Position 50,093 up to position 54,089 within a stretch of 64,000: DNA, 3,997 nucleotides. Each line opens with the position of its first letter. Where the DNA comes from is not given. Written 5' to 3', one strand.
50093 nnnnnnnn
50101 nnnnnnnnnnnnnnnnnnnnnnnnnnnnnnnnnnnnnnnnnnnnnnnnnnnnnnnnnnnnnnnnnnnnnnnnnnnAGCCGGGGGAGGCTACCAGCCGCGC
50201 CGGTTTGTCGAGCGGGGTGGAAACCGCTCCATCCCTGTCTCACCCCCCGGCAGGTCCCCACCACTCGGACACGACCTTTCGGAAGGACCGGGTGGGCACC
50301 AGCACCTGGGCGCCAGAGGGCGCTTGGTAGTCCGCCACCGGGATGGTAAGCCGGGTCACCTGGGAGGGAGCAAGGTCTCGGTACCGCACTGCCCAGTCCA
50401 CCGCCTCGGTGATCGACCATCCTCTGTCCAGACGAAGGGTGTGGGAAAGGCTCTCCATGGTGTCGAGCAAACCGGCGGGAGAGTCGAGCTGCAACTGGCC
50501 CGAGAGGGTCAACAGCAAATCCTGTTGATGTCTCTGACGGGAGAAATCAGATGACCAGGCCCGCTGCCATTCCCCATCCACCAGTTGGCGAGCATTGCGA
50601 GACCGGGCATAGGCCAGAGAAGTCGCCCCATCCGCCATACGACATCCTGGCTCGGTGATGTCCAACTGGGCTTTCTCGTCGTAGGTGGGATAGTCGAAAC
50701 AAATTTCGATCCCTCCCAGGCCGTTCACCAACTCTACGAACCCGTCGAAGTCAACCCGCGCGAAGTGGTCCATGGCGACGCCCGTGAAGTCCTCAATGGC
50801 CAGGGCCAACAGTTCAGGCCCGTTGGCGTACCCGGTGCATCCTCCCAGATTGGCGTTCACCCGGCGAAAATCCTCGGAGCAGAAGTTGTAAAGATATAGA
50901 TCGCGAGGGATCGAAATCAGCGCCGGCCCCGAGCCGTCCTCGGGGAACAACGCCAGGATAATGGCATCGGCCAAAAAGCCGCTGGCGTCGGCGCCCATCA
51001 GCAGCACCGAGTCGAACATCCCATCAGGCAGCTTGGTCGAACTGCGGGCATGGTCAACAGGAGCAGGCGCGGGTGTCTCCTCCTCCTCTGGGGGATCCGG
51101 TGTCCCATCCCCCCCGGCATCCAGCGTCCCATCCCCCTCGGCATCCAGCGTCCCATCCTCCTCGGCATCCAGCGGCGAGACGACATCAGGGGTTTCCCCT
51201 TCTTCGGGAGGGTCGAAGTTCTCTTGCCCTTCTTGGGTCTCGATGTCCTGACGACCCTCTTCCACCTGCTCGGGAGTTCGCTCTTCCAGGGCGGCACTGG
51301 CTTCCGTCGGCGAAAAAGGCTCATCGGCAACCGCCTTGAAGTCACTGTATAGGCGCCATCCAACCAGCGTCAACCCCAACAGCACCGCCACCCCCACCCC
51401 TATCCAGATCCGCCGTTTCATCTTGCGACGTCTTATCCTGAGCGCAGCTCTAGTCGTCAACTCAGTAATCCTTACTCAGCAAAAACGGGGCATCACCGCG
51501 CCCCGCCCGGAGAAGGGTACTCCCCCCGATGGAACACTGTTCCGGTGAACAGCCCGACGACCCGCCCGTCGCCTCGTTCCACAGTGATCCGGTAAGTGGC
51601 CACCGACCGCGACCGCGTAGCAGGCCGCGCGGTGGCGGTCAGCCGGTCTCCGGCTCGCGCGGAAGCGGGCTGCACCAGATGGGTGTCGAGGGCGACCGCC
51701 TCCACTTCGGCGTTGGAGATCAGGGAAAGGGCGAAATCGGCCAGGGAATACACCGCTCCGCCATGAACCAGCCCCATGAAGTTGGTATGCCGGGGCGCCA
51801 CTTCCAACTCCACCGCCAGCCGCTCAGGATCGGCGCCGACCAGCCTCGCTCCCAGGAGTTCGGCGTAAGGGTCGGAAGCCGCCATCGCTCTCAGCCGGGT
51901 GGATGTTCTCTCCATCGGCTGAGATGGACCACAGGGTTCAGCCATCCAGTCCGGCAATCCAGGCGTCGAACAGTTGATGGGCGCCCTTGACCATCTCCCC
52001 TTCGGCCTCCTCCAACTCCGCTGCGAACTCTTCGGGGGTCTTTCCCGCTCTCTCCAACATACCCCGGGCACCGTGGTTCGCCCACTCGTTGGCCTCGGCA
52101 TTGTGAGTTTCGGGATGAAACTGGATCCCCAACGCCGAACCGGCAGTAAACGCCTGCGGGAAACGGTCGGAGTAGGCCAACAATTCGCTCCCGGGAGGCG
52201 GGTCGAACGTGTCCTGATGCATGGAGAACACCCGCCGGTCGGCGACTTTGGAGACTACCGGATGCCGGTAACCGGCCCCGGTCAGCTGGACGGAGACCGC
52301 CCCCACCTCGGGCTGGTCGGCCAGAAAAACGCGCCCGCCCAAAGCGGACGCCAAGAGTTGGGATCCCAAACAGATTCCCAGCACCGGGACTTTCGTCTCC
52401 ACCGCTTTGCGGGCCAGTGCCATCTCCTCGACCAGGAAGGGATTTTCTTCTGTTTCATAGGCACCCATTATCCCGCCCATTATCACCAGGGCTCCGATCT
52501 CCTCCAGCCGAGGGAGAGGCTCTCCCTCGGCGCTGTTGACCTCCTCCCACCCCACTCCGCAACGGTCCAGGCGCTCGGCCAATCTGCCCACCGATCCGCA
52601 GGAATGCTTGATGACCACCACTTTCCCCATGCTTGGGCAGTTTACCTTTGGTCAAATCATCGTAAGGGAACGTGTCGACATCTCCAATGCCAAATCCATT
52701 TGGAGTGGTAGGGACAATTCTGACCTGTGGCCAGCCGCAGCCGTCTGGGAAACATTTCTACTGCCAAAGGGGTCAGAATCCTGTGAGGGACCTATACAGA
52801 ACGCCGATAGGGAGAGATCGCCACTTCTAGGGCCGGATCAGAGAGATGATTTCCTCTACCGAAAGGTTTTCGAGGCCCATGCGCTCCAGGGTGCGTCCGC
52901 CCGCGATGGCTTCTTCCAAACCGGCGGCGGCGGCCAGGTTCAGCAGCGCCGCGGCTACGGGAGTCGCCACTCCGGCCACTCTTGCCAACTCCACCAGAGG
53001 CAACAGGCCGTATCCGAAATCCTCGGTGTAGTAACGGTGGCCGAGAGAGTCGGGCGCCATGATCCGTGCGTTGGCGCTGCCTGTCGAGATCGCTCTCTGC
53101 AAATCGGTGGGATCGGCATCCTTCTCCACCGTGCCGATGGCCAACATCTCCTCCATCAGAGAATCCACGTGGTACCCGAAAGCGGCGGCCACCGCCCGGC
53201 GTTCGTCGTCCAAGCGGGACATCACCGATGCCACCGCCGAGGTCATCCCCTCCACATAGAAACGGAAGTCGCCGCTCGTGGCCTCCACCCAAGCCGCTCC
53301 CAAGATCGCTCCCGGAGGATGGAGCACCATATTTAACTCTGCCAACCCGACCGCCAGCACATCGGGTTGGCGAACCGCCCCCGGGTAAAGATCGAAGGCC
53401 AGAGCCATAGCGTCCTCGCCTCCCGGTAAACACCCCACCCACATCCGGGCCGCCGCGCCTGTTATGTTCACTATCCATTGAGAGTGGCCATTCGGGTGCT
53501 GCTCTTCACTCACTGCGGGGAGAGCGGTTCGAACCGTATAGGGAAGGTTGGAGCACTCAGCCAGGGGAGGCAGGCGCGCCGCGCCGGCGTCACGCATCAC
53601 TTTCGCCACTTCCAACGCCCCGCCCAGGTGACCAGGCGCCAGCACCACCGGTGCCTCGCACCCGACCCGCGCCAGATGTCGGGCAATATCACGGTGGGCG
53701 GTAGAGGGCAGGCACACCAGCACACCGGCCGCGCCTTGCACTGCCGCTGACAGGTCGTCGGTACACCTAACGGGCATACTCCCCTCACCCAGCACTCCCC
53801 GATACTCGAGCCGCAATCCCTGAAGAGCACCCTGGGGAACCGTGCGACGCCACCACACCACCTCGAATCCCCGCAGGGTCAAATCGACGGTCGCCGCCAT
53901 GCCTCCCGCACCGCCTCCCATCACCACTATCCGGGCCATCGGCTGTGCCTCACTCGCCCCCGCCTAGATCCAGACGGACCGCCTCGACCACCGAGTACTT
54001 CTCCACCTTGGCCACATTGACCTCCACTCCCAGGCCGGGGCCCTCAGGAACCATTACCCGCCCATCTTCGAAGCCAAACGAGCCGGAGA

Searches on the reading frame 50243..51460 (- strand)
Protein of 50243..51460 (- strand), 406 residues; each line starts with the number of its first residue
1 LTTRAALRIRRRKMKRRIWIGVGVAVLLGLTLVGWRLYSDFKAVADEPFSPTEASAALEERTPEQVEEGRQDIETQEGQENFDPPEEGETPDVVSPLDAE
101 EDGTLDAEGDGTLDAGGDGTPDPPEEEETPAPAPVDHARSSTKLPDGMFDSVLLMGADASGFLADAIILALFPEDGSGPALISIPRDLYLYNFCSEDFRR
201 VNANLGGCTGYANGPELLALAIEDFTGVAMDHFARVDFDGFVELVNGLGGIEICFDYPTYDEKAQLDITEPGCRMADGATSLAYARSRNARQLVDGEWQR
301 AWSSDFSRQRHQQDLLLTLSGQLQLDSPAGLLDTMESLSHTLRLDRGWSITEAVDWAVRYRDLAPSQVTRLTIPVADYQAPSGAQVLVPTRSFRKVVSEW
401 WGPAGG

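Call 25: search_protein_families(library=pfam, max_evalue=0.00001, proteins=[window:50243-51460:-])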
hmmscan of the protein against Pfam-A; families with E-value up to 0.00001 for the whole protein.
window:50243-51460:- (406 aa): 1 family
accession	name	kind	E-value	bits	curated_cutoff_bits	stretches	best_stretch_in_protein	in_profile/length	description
PF03816.19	LytR_cpsA_psr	-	1.5e-22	80.9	24.6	1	164-322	2-147/150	LytR_cpsA_psr family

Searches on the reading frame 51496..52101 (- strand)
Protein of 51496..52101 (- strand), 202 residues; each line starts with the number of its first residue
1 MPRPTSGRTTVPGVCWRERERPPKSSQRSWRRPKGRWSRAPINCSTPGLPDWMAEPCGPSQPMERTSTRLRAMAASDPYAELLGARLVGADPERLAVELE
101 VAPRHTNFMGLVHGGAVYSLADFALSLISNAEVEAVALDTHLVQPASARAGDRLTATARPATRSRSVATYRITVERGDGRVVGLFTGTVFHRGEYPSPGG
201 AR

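Call 25: search_protein_families(library=pfam, max_evalue=0.00001, proteins=[window:51496-52101:-])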
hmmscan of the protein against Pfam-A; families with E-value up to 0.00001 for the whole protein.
window:51496-52101:- (202 aa): 2 families
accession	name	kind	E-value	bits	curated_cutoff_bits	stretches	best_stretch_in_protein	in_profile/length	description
PF03061.28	4HBT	-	5.3e-09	36.7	20.6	1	109-182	1-78/79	Thioesterase superfamily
PF14539.12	DUF4442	-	6.4e-06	26.8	25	1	71-162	7-100/132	Domain of unknown function (DUF4442)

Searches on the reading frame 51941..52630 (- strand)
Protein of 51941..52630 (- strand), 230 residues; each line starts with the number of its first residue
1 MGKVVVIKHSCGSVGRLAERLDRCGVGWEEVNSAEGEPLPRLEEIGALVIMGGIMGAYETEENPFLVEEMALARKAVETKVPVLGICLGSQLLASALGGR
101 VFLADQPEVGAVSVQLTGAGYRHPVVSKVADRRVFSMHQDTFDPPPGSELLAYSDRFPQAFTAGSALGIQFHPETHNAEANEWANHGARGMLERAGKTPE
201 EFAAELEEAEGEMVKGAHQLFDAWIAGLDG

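Call 26: search_protein_families(library=pfam, max_evalue=0.00001, proteins=[window:51941-52630:-])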
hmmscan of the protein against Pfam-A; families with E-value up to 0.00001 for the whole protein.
window:51941-52630:- (230 aa): 2 families
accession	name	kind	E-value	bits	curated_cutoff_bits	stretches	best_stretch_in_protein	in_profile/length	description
PF00117.34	GATase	-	2.4e-16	60.4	22.8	1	42-179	40-177/190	Glutamine amidotransferase class-I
PF07722.19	Peptidase_C26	-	3.2e-10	40.6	20.5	1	69-103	94-128/219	Peptidase C26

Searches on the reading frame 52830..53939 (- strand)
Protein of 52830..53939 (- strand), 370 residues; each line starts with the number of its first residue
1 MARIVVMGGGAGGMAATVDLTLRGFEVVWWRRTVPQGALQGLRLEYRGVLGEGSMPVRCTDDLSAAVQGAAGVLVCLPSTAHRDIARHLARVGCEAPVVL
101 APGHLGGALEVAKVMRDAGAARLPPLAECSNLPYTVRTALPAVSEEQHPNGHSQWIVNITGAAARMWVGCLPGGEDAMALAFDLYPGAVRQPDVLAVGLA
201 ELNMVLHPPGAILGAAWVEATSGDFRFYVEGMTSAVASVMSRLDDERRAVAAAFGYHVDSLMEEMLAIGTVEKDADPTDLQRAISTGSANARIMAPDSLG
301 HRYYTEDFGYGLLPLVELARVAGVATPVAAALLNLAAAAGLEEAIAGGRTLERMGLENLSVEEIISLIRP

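Call 26: search_protein_families(library=pfam, max_evalue=0.00001, proteins=[window:52830-53939:-])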
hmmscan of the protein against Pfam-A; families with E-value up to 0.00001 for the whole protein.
window:52830-53939:- (370 aa): 1 family
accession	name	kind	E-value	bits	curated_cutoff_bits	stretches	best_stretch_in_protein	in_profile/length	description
PF02317.23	Octopine_DH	-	4.2e-38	131.1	30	1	192-338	3-148/150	NAD/NADP octopine/nopaline dehydrogenase, alpha-helical domain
